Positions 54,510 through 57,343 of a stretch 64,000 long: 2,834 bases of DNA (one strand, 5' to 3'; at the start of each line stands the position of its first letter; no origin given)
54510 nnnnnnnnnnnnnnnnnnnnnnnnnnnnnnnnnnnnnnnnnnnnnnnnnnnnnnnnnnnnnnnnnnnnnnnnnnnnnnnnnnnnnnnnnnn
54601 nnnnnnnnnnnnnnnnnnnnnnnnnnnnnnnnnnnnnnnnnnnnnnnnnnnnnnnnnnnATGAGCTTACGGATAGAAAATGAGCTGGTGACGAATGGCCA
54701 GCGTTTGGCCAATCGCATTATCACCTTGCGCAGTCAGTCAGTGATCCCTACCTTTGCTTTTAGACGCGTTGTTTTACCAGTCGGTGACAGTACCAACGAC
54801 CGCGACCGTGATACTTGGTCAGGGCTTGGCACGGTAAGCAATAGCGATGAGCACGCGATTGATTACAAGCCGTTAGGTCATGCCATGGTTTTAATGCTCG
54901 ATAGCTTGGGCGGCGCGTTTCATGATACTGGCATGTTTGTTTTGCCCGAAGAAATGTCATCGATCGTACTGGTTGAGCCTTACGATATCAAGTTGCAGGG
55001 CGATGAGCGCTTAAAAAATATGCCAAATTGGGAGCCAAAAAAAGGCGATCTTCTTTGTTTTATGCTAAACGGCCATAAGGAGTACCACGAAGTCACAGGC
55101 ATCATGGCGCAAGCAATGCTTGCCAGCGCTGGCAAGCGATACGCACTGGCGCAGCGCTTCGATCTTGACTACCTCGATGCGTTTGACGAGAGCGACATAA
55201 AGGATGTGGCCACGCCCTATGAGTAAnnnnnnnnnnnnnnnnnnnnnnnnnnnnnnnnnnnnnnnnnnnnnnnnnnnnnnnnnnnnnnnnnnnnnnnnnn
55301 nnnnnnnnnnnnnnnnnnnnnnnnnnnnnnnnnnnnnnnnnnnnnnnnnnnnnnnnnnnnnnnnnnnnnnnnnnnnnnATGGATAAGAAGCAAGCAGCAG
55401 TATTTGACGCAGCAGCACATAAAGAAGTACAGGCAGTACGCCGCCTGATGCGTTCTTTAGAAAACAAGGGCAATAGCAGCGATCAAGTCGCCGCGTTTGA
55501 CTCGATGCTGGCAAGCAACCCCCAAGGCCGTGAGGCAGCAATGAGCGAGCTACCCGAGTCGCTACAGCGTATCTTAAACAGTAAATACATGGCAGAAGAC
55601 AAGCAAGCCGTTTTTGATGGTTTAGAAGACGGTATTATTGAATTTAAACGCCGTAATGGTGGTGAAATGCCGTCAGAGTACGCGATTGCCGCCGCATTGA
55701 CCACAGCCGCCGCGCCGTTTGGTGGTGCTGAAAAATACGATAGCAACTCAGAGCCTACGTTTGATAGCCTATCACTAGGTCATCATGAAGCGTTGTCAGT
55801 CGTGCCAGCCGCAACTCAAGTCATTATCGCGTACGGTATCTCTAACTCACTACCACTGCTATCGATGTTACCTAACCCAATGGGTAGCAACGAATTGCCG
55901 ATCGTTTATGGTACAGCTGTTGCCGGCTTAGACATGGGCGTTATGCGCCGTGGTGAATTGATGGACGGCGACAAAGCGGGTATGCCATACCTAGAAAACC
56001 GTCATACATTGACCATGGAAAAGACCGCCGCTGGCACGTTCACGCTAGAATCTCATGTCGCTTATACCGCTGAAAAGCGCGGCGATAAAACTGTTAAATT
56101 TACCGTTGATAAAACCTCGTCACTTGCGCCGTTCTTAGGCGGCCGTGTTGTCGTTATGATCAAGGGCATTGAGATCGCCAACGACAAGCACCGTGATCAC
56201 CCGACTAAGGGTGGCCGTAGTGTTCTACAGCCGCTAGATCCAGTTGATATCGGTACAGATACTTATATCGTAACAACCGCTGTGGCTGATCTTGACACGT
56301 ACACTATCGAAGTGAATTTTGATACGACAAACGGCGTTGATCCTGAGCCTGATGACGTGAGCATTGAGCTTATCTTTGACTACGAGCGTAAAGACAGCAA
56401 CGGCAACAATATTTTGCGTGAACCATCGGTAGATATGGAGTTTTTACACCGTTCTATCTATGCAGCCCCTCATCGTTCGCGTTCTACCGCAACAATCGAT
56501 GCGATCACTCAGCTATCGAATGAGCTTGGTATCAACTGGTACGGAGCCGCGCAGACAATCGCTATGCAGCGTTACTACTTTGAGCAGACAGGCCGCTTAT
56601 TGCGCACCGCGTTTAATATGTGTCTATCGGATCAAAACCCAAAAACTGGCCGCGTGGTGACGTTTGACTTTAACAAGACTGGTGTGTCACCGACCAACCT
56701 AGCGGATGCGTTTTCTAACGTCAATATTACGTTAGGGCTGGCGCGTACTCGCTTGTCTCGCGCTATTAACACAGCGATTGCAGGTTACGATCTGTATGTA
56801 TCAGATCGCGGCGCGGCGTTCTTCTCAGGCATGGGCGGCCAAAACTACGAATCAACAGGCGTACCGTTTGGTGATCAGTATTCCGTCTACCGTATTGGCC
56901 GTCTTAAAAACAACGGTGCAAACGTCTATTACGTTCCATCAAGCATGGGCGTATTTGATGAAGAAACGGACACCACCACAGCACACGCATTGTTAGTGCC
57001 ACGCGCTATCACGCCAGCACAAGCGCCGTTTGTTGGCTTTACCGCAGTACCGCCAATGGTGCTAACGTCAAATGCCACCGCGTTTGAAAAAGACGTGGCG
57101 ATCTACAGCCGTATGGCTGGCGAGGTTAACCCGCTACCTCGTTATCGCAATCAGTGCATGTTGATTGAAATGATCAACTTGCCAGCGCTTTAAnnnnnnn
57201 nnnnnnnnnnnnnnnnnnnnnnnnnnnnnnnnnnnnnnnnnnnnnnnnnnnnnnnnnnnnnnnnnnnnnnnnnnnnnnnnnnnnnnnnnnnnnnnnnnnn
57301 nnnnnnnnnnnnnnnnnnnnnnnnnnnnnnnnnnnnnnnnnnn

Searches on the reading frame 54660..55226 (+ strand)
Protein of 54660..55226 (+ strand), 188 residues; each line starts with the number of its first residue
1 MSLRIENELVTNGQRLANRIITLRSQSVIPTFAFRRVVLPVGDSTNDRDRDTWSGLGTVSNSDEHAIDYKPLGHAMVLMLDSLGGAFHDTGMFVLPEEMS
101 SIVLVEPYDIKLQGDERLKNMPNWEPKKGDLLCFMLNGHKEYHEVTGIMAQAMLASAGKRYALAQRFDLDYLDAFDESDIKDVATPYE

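Call 7: search_protein_families(library=pfam, proteins=[window:54660-55226:+], max_evalue=0.1)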
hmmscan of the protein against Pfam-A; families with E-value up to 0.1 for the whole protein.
window:54660-55226:+ (188 aa): 0 families

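Call 8: search_protein_families(library=phrogs, proteins=[window:54660-55226:+], max_evalue=0.01)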
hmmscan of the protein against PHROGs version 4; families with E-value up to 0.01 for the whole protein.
window:54660-55226:+ (188 aa): 2 families
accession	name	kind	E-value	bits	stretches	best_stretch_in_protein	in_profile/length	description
phrog_4597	-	unknown function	1.2e-27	97.7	1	10-177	9-178/180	-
phrog_25079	-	unknown function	5.2e-25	89.3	1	5-177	7-181/382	-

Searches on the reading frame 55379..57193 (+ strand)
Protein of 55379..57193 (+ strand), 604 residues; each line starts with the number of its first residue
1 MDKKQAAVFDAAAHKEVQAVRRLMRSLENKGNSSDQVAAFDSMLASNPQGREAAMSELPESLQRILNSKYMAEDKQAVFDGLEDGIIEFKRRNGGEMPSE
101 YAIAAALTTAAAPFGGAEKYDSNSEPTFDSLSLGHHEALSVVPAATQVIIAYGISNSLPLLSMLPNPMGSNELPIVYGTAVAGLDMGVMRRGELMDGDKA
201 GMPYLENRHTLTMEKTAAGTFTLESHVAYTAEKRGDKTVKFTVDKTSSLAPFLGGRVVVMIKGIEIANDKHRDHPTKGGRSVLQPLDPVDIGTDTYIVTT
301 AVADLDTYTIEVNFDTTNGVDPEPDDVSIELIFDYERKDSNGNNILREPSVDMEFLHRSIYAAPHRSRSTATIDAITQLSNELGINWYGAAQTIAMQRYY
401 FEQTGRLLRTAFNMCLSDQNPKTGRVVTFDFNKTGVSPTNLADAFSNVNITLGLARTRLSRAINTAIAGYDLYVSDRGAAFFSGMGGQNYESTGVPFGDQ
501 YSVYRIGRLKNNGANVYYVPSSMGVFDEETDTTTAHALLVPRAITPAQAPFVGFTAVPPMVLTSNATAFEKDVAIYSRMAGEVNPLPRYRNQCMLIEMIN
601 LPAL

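Call 7: search_protein_families(library=pfam, proteins=[window:55379-57193:+], max_evalue=0.1)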
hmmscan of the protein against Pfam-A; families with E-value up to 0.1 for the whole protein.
window:55379-57193:+ (604 aa): 0 families

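Call 8: search_protein_families(library=phrogs, proteins=[window:55379-57193:+], max_evalue=0.01)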
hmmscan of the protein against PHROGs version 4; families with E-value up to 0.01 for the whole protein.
window:55379-57193:+ (604 aa): 1 family
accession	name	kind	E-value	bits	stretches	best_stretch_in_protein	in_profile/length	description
phrog_1014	-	unknown function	2.2e-84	285.1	1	14-603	12-562/567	-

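Call 9: search_dna_similar(query=window:55379-57193:+, collection=phages, mode=protein, max_rows=25)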
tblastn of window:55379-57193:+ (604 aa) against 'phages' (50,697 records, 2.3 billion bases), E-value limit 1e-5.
Records with a match: 2; places in all: 2; records where one place covers at least 80% of the query: 2.
Best place of each record, by identity: <60% 2.
By first word of the organism name: Acinetobacter 1; Xanthomonas 1.
By host as written in the record: Acinetobacter baumannii 1; Xanthomonas campestris pv. campestris str. 8004 1.
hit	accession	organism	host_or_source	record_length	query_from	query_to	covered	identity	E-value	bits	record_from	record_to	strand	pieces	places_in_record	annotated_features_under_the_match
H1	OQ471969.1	Acinetobacter phage vB_AbaM_ABMM1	Acinetobacter baumannii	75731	52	604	92%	32.4%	6e-61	225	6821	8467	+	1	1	head vertex protein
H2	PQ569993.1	Xanthomonas phage Rb1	Xanthomonas campestris pv. campestris ...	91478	58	601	90%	26.1%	2e-14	83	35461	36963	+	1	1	major capsid protein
